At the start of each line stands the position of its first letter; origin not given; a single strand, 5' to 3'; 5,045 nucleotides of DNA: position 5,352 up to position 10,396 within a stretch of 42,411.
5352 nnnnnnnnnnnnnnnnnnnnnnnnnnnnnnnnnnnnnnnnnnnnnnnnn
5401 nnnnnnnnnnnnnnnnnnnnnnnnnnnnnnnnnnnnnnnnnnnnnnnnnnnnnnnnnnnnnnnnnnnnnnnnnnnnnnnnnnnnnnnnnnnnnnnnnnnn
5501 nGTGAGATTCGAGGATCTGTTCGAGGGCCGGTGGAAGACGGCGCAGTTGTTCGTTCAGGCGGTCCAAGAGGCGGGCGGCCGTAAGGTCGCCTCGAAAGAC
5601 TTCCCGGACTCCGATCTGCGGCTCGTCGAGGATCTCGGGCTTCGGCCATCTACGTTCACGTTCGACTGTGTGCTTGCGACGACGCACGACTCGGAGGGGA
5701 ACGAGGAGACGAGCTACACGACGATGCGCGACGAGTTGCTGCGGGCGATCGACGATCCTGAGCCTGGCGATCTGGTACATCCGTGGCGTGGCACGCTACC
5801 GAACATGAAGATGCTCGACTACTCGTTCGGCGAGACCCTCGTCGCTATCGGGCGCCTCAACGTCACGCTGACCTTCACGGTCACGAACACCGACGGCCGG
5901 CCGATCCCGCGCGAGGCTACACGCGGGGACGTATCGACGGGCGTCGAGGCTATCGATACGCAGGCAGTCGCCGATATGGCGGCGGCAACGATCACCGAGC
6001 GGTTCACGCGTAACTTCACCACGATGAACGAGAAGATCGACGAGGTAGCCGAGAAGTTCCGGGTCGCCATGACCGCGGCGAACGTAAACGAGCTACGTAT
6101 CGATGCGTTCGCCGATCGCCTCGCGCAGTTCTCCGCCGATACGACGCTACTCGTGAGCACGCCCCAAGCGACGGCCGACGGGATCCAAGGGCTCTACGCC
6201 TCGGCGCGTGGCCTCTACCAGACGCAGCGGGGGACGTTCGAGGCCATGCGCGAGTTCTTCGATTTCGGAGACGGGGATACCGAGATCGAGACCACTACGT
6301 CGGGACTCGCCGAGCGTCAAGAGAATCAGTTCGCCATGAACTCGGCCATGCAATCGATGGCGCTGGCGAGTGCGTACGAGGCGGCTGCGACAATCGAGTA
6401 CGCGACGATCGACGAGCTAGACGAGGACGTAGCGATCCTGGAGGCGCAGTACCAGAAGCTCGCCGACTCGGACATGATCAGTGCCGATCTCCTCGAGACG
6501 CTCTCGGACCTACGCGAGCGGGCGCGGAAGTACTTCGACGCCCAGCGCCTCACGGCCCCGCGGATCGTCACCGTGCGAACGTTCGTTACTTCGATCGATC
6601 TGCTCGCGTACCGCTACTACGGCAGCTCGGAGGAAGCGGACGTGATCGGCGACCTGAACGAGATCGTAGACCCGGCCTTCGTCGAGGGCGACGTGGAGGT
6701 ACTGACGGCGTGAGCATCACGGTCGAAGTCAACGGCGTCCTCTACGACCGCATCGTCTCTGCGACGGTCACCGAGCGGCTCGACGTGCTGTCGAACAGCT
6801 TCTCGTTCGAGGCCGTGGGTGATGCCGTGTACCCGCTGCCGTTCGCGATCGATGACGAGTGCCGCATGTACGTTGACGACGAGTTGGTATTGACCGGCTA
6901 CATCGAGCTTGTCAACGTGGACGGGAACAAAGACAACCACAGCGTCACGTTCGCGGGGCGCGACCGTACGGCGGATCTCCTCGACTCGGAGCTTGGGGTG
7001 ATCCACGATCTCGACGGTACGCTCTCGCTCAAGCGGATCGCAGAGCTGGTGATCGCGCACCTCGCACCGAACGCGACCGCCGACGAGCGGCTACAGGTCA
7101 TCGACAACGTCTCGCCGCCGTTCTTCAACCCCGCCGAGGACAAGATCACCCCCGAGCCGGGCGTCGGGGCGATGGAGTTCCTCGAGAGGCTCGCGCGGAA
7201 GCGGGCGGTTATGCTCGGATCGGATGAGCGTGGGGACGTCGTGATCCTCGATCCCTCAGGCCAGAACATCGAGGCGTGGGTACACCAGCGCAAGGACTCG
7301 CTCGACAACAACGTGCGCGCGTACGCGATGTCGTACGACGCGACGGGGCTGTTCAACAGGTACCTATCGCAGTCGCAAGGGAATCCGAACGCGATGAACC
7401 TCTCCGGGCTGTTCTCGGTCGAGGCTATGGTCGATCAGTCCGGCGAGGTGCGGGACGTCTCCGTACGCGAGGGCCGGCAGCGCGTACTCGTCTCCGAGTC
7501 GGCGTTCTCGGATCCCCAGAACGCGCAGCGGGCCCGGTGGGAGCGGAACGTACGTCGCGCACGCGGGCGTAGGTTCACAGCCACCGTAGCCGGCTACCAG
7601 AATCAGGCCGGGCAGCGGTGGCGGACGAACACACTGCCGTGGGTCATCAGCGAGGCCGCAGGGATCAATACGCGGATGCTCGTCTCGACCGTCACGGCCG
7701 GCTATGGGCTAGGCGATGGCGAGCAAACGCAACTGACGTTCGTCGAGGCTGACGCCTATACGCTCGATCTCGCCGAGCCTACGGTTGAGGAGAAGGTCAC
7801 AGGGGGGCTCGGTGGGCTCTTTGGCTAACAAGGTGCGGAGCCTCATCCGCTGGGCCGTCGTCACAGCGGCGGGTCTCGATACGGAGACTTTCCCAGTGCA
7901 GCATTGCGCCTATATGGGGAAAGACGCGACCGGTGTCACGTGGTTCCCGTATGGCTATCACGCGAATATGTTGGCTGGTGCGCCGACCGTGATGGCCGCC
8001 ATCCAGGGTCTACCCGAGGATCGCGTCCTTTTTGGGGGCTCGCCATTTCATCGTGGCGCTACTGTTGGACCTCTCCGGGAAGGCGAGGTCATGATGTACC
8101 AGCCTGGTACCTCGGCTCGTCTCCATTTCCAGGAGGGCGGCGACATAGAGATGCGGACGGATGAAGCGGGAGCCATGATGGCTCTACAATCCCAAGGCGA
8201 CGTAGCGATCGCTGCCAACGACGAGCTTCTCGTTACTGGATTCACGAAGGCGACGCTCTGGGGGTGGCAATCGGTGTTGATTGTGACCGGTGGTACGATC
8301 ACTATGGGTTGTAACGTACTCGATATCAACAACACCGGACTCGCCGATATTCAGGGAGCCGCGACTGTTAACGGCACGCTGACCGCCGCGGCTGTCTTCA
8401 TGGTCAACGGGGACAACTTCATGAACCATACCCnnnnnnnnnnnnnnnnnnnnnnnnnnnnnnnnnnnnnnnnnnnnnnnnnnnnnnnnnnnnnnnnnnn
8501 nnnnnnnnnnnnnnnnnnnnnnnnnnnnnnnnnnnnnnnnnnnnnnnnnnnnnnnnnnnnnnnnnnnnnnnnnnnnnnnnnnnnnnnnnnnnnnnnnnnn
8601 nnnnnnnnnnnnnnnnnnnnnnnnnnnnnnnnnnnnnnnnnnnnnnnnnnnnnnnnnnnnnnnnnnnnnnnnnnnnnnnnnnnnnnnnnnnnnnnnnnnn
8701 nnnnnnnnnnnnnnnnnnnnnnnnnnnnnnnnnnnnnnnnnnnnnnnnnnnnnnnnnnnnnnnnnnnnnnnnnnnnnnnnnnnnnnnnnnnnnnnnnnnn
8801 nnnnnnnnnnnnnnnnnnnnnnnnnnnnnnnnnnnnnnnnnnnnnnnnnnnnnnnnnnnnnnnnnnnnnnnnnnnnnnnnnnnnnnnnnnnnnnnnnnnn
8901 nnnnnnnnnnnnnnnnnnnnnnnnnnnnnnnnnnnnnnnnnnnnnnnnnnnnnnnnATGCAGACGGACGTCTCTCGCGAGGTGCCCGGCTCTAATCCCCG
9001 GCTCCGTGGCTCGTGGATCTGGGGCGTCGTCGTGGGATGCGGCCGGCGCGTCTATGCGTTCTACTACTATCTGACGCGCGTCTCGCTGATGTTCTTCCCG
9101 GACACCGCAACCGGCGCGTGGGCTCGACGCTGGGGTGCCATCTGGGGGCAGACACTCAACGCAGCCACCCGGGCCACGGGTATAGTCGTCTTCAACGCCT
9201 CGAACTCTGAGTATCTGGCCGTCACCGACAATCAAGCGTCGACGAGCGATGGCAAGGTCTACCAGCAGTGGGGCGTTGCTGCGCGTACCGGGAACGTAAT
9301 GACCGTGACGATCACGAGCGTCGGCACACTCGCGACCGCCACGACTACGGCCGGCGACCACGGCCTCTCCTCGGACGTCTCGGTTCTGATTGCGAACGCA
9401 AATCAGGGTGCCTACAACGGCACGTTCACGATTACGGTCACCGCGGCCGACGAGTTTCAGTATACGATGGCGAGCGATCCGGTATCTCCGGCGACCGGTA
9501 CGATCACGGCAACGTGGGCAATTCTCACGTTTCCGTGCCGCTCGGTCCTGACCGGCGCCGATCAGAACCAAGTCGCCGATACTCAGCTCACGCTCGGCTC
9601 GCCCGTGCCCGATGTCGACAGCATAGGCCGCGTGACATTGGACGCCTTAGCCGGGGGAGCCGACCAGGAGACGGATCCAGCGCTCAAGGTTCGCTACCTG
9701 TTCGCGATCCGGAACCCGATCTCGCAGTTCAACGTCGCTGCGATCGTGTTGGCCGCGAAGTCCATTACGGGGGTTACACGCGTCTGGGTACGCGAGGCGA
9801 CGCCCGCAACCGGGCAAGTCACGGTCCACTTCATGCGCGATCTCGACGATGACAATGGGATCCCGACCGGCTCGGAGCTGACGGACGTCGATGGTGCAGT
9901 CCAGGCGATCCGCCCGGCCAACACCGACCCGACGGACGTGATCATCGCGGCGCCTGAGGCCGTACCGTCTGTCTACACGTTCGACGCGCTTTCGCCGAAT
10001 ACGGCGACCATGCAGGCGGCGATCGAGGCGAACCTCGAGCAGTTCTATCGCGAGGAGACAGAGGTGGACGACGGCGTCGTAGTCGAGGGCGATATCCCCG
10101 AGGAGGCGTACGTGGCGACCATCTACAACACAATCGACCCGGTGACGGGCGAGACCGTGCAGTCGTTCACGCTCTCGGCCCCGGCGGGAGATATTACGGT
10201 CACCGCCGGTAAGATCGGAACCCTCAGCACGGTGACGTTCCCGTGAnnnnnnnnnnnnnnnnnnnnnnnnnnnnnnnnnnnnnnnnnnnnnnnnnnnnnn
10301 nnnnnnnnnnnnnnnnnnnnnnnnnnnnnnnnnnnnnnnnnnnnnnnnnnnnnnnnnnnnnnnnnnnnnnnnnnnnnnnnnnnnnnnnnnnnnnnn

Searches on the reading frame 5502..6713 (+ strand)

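Call 37: search_protein_families(library=pfam, proteins=[window:5502-6713:+], max_evalue=0.01)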
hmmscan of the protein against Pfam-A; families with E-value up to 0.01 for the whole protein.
window:5502-6713:+ (403 aa): 1 family
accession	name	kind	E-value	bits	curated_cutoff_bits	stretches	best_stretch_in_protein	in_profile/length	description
PF07157.17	DNA_circ_N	-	1.9e-15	57.5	21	1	8-99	4-86/88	DNA circularisation protein N-terminus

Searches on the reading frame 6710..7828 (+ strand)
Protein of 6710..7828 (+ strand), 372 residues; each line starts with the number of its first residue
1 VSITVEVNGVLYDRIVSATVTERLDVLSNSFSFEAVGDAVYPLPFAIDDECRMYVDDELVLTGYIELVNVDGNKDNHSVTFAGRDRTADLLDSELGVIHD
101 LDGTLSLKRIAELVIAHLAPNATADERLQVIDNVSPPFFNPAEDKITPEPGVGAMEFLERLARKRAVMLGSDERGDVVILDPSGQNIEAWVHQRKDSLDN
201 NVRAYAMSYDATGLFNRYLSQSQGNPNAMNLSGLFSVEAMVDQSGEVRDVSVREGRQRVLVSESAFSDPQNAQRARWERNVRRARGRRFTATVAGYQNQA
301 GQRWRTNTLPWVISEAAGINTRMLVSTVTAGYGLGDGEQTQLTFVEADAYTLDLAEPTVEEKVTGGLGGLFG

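Call 37: search_protein_families(library=pfam, proteins=[window:6710-7828:+], max_evalue=0.01)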
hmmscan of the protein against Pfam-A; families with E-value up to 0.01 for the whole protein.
window:6710-7828:+ (372 aa): 4 families
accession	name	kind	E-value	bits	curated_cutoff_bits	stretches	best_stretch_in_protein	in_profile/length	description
PF21683.3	GpP-like_1st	-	2.1e-10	40.8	27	1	3-85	2-85/85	Mu phage baseplate assembly protein GpP-like, N-terminal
PF21929.2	GpP_4th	-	2.7e-10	40.5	27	1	272-352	6-86/87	Mu phage baseplate assembly protein GpP, fourth domain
PF22255.2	Gp44-like_2nd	-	0.0002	21.7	27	1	143-179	46-82/84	Baseplate hub protein gp44-like, second domain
PF22174.2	NMB1110-like_C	-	0.0064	16.8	27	0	285-346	5-66/69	Tail protein, C-terminal domain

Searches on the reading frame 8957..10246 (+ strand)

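Call 37: search_protein_families(library=pfam, proteins=[window:8957-10246:+], max_evalue=0.01)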
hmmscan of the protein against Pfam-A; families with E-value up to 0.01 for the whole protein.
window:8957-10246:+ (429 aa): 2 families
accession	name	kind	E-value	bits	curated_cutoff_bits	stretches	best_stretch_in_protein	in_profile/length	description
PF04865.19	Baseplate_J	-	5e-28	98.5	21.1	1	161-372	43-245/255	Baseplate J-like protein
PF10099.14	RskA_C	-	0.0015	19.2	29.4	1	69-125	44-94/135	Anti-sigma-K factor rskA, C-terminal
